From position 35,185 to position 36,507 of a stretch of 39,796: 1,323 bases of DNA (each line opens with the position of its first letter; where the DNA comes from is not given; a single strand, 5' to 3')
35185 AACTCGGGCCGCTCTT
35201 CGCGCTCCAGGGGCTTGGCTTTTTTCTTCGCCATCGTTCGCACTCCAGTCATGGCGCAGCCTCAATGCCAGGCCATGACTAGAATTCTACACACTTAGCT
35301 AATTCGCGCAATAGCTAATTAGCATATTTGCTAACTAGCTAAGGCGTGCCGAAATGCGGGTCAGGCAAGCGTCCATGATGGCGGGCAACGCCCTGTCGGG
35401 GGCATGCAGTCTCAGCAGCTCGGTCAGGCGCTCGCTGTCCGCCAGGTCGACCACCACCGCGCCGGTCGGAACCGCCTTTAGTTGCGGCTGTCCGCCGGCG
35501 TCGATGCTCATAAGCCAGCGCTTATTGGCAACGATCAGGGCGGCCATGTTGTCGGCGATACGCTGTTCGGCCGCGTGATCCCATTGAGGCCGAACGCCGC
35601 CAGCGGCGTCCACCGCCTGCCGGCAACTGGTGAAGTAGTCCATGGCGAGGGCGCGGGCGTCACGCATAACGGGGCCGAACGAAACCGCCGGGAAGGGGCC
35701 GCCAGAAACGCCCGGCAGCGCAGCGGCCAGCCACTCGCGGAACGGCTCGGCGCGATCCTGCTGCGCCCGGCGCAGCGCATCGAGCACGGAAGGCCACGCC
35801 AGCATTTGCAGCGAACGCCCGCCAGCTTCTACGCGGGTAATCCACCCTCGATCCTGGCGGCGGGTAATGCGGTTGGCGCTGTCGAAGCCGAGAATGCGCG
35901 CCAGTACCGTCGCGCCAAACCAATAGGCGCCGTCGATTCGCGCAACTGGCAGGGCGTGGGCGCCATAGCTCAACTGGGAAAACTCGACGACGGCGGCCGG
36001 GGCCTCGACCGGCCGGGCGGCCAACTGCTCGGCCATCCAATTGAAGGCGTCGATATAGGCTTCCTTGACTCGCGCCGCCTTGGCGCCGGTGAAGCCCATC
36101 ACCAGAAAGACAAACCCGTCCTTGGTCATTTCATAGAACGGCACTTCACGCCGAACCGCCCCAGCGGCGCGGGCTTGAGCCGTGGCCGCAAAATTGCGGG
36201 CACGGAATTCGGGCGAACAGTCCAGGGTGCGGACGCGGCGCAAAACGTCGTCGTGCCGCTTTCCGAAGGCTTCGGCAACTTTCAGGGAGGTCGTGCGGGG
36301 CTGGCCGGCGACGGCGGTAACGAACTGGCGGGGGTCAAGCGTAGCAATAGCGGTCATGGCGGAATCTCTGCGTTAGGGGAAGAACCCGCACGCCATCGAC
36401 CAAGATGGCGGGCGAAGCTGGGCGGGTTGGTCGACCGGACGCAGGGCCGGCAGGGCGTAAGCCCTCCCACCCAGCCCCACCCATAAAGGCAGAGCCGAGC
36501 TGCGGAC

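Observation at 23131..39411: A complete temperate myovirus carrying a plasmid replicon, a partition cassette and an integrase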

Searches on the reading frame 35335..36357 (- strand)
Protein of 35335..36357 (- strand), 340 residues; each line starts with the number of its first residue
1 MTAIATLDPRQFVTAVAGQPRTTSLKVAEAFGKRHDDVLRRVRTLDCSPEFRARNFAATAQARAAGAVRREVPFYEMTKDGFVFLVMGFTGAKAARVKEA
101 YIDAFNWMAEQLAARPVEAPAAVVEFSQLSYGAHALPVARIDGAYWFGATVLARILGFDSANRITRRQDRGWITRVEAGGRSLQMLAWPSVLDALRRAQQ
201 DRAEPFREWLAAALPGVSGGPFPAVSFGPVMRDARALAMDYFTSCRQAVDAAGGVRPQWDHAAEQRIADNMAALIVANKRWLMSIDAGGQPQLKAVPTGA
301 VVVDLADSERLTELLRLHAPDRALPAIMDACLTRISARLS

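Call 5: search_protein_families(library=pfam, proteins=[window:35335-36357:-], max_evalue=0.01)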
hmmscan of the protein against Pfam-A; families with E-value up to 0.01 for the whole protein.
window:35335-36357:- (340 aa): 2 families
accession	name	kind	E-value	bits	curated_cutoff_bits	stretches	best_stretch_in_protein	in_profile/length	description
PF09669.15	Phage_pRha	-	4e-26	91.9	29.9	1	22-109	1-90/91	Phage regulatory protein Rha (Phage_pRha)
PF02498.22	Bro-N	-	0.0027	18.7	25.6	1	141-212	8-92/96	BRO family, N-terminal domain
